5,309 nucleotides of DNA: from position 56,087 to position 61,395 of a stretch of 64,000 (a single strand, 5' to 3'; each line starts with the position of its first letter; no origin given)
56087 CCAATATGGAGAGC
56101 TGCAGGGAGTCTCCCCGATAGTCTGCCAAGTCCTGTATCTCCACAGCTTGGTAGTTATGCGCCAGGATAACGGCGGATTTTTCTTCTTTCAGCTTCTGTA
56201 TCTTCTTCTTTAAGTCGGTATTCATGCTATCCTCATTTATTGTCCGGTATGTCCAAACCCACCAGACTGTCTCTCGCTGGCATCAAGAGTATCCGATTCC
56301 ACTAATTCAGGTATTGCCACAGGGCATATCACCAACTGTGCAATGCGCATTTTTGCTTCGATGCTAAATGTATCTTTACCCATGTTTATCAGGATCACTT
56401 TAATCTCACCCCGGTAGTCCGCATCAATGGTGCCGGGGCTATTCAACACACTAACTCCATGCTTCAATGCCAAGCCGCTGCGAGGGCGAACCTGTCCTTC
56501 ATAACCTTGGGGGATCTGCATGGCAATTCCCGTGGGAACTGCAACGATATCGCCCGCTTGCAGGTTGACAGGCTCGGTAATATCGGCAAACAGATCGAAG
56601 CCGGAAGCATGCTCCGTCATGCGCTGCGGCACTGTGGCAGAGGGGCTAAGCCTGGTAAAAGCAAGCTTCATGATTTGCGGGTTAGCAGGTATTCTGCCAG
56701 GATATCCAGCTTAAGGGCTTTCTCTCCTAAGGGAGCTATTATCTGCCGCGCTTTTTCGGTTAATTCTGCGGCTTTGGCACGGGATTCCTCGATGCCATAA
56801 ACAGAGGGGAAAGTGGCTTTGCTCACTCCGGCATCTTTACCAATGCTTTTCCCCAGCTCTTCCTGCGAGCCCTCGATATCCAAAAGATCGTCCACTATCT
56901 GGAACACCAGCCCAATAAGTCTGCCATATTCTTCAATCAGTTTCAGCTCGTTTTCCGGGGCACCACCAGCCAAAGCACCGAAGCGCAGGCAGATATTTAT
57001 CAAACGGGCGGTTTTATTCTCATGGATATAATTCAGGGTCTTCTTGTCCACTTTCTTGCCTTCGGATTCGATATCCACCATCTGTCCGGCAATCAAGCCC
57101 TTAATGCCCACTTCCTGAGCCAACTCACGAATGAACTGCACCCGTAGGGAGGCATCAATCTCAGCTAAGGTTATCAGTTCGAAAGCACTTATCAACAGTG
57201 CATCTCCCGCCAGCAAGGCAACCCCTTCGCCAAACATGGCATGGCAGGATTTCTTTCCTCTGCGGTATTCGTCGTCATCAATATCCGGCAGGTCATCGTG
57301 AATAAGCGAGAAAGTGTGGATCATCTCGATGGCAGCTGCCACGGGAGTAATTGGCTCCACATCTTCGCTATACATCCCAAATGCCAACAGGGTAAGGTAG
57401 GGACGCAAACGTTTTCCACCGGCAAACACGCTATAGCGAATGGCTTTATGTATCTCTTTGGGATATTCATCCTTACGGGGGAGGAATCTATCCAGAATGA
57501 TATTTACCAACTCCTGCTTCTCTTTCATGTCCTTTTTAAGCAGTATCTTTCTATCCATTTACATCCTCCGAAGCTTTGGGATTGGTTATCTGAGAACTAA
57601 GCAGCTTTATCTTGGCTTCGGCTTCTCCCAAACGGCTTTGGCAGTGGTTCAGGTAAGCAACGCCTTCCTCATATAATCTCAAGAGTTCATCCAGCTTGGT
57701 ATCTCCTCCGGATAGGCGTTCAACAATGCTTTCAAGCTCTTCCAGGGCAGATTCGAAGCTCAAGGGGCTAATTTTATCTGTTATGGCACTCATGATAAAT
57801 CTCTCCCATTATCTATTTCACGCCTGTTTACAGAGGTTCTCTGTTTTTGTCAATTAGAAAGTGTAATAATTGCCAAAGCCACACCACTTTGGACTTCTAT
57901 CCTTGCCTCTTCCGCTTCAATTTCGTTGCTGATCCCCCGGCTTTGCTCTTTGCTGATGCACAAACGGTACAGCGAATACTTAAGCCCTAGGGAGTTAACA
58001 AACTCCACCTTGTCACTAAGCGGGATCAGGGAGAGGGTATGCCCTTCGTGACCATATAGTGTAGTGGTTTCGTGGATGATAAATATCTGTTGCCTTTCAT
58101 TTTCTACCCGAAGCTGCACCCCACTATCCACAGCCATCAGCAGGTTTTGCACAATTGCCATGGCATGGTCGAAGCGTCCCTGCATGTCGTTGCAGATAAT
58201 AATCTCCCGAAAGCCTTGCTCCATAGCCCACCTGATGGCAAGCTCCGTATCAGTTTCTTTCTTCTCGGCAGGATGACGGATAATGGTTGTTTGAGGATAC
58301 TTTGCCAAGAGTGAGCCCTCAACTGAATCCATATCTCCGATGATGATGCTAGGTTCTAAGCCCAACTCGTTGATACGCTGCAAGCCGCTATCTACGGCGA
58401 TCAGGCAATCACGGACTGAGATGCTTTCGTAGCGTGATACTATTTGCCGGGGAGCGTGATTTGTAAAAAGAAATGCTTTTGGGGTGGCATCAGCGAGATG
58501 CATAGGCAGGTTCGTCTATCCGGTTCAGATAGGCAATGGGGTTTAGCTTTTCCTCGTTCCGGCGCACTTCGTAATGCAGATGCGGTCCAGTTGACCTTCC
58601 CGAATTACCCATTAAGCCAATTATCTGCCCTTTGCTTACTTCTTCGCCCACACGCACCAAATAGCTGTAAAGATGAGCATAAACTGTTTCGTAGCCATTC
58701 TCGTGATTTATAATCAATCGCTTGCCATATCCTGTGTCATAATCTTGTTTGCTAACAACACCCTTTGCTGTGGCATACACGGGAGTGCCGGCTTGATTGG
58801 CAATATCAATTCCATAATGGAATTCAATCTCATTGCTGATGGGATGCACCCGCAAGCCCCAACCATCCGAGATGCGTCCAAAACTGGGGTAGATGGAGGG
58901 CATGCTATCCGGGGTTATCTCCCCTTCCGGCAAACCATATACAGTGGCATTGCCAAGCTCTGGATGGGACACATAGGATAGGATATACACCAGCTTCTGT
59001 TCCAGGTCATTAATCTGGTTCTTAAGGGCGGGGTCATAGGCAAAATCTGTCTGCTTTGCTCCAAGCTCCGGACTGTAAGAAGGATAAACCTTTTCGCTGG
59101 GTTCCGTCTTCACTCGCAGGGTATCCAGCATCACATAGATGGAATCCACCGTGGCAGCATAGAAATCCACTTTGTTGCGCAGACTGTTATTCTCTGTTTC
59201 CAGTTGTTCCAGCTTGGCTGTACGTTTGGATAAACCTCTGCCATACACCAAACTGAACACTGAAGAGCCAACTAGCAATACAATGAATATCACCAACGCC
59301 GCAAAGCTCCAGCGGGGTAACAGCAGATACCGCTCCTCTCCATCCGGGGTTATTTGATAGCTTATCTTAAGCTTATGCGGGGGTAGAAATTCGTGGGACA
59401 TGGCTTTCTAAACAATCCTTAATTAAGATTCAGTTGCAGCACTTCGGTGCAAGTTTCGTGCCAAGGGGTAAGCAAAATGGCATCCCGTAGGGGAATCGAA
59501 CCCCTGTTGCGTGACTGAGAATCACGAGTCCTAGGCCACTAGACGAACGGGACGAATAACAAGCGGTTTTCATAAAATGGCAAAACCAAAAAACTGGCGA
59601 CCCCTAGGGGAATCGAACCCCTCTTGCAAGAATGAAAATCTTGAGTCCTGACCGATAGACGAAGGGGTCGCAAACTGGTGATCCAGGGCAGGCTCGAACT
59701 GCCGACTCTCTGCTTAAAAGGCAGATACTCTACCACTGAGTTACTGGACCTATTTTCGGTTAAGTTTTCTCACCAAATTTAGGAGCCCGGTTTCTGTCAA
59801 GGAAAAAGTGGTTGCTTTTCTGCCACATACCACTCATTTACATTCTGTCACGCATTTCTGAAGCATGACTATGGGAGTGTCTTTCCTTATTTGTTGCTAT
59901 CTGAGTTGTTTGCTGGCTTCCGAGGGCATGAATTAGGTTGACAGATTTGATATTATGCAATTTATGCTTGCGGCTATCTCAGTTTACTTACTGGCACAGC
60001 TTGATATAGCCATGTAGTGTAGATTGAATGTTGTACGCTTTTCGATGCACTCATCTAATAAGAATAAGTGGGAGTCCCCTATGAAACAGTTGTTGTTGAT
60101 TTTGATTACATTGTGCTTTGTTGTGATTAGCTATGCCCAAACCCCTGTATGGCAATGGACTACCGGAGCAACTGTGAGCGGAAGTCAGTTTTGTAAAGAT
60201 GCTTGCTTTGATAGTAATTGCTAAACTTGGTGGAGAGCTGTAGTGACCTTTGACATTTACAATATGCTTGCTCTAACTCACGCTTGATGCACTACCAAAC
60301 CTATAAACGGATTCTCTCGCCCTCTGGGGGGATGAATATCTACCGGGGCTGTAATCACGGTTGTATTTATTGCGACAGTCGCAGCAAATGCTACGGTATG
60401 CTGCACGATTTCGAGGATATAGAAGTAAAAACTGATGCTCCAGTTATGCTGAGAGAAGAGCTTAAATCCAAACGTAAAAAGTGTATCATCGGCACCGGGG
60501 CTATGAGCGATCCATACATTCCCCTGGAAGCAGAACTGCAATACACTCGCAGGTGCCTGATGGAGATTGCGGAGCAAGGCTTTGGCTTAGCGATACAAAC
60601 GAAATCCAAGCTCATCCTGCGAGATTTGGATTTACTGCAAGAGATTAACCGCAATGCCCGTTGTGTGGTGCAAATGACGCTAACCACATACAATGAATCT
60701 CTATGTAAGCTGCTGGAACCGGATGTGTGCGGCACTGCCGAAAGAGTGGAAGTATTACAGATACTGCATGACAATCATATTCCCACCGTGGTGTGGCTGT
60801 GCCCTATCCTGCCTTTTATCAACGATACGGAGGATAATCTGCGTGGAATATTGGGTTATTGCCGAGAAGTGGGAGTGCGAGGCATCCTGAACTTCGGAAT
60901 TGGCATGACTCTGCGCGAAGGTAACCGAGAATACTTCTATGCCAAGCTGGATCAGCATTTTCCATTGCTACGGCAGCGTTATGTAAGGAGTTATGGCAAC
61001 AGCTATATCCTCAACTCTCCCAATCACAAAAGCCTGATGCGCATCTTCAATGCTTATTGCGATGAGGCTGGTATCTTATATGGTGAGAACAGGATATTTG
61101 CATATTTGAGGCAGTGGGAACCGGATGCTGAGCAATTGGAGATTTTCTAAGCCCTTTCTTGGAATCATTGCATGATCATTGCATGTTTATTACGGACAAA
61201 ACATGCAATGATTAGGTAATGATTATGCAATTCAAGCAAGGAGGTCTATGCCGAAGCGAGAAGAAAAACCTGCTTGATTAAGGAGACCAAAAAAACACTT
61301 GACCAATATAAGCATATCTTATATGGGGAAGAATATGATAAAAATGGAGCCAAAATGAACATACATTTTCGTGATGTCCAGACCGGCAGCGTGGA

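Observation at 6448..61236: A superfamily of intergenic palindromes built from 11-nt (about one helical turn) units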

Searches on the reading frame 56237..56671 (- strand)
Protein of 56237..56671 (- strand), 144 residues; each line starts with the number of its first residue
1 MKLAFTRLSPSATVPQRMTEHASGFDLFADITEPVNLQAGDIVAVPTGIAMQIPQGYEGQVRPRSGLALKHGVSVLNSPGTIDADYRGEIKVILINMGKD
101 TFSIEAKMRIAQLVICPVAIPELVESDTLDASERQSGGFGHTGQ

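Call 75: search_protein_families(library=pfam, proteins=[window:56237-56671:-], max_evalue=0.00001)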
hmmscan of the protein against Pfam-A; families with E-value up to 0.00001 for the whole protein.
window:56237-56671:- (144 aa): 2 families
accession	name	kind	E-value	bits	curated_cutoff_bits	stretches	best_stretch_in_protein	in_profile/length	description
PF00692.24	dUTPase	-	4.2e-32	111.1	22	1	12-143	3-129/129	dUTPase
PF22769.1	DCD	-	8.8e-08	32.8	27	1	33-115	69-150/153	dCTP deaminase-like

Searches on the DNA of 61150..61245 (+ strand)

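Call 81: search_dna_similar(query=window:61150-61245:+, collection=plasmids, mode=distant, max_evalue=0.01, max_rows=10)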
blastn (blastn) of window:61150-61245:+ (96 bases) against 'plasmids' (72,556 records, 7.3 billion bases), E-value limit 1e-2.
No match.

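Call 82: search_dna_similar(query=window:61150-61245:+, collection=phages, mode=distant, max_evalue=0.01, max_rows=10)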
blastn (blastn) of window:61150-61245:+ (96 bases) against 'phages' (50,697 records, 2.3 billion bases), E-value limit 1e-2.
No match.
